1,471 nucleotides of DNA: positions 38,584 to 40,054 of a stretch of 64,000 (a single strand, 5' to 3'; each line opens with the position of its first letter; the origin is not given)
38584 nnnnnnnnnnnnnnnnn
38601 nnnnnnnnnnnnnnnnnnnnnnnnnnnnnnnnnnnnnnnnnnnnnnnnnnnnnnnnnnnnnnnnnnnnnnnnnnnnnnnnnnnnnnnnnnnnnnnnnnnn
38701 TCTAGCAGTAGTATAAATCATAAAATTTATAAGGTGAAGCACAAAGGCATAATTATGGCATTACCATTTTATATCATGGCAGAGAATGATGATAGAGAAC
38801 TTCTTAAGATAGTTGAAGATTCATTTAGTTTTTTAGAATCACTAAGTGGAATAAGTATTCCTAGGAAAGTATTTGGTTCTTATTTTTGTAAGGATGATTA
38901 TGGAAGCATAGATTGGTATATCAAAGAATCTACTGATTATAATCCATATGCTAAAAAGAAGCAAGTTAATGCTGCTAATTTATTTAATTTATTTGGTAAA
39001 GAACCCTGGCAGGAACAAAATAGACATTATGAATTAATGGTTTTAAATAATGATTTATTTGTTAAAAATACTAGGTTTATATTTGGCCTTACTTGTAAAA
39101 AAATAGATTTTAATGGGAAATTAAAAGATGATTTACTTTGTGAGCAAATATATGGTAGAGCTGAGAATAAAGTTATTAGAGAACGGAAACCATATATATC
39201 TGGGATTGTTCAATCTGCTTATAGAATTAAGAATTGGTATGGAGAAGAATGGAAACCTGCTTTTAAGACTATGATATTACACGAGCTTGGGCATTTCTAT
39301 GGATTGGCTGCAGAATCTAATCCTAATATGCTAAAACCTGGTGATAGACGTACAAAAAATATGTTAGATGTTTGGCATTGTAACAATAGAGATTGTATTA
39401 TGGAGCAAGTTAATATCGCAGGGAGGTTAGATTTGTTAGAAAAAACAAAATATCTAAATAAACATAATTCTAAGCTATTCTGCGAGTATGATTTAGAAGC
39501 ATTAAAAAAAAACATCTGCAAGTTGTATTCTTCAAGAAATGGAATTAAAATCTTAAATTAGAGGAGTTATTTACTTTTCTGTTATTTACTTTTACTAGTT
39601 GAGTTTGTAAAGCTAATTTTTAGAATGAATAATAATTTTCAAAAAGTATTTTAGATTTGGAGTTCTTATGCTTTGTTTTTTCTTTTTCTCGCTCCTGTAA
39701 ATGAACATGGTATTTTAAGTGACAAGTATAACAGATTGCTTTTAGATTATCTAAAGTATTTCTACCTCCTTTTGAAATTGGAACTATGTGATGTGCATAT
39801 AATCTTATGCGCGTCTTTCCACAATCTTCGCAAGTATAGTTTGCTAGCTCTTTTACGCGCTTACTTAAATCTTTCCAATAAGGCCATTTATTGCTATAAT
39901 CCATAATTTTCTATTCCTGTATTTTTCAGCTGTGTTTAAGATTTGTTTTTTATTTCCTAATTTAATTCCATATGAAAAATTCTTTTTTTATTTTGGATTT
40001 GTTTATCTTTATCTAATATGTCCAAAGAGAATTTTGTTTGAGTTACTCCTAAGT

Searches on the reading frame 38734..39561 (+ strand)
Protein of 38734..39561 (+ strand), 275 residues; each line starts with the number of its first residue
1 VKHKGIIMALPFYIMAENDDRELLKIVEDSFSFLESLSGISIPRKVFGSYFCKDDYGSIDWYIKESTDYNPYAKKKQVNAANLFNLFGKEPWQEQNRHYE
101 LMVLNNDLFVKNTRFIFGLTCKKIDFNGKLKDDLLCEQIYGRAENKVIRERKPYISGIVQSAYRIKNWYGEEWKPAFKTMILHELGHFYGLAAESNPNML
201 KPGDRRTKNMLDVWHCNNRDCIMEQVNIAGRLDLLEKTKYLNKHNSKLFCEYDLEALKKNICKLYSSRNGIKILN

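Call 16: search_protein_families(library=pfam, proteins=[window:38734-39561:+], max_evalue=0.01)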
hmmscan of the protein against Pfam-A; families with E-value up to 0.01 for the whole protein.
window:38734-39561:+ (275 aa): 0 families

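Call 36: search_protein_families(library=phrogs, proteins=[window:38734-39561:+], max_evalue=1)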
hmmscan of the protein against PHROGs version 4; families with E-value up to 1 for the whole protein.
window:38734-39561:+ (275 aa): 1 family
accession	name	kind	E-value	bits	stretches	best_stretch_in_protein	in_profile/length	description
phrog_36070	-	unknown function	0.049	14.8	1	109-141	8-39/65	-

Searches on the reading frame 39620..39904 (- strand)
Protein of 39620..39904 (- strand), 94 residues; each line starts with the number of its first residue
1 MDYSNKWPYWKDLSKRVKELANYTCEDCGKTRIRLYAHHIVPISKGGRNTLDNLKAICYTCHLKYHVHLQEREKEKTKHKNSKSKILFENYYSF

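Call 36: search_protein_families(library=phrogs, proteins=[window:39620-39904:-], max_evalue=1)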
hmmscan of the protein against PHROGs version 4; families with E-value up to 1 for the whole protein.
window:39620-39904:- (94 aa): 45 families (the best 25 are shown)
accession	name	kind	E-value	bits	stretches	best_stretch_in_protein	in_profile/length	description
phrog_144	-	DNA, RNA and nucleotide metabolism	5.6e-15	56.4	1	10-82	72-148/175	HNH endonuclease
phrog_589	-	DNA, RNA and nucleotide metabolism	3.2e-14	54.1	1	10-67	79-140/179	HNH endonuclease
phrog_6050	-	DNA, RNA and nucleotide metabolism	1.4e-12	48.2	1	16-70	305-362/402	HNH endonuclease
phrog_1271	-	DNA, RNA and nucleotide metabolism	1.1e-11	45.8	1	15-83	262-331/361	HNH endonuclease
phrog_119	-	DNA, RNA and nucleotide metabolism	1.2e-11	45.2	1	6-86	187-275/443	HNH endonuclease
phrog_15103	-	unknown function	1.8e-11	45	1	12-83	193-272/280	-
phrog_4581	-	head and packaging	6.9e-11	43.2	1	9-81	52-123/395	terminase small subunit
phrog_333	-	DNA, RNA and nucleotide metabolism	7.9e-11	43.3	1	8-79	19-92/138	HNH endonuclease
phrog_7370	-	DNA, RNA and nucleotide metabolism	1.5e-10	42.1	1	14-87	33-107/115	HNH endonuclease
phrog_2214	-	DNA, RNA and nucleotide metabolism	4.1e-09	37.1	1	9-82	180-254/429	HNH endonuclease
phrog_8446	-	DNA, RNA and nucleotide metabolism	1.7e-08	35.4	1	8-76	126-206/211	HNH endonuclease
phrog_338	-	DNA, RNA and nucleotide metabolism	2.2e-08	34.8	1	16-78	200-273/340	HNH endonuclease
phrog_8048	-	DNA, RNA and nucleotide metabolism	2.6e-08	34.4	1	9-83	163-241/273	HNH endonuclease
phrog_5956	-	DNA, RNA and nucleotide metabolism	2.8e-08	34.5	1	9-84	46-126/138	HNH endonuclease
phrog_7785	-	DNA, RNA and nucleotide metabolism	3.9e-08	34.4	1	15-81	63-128/147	HNH endonuclease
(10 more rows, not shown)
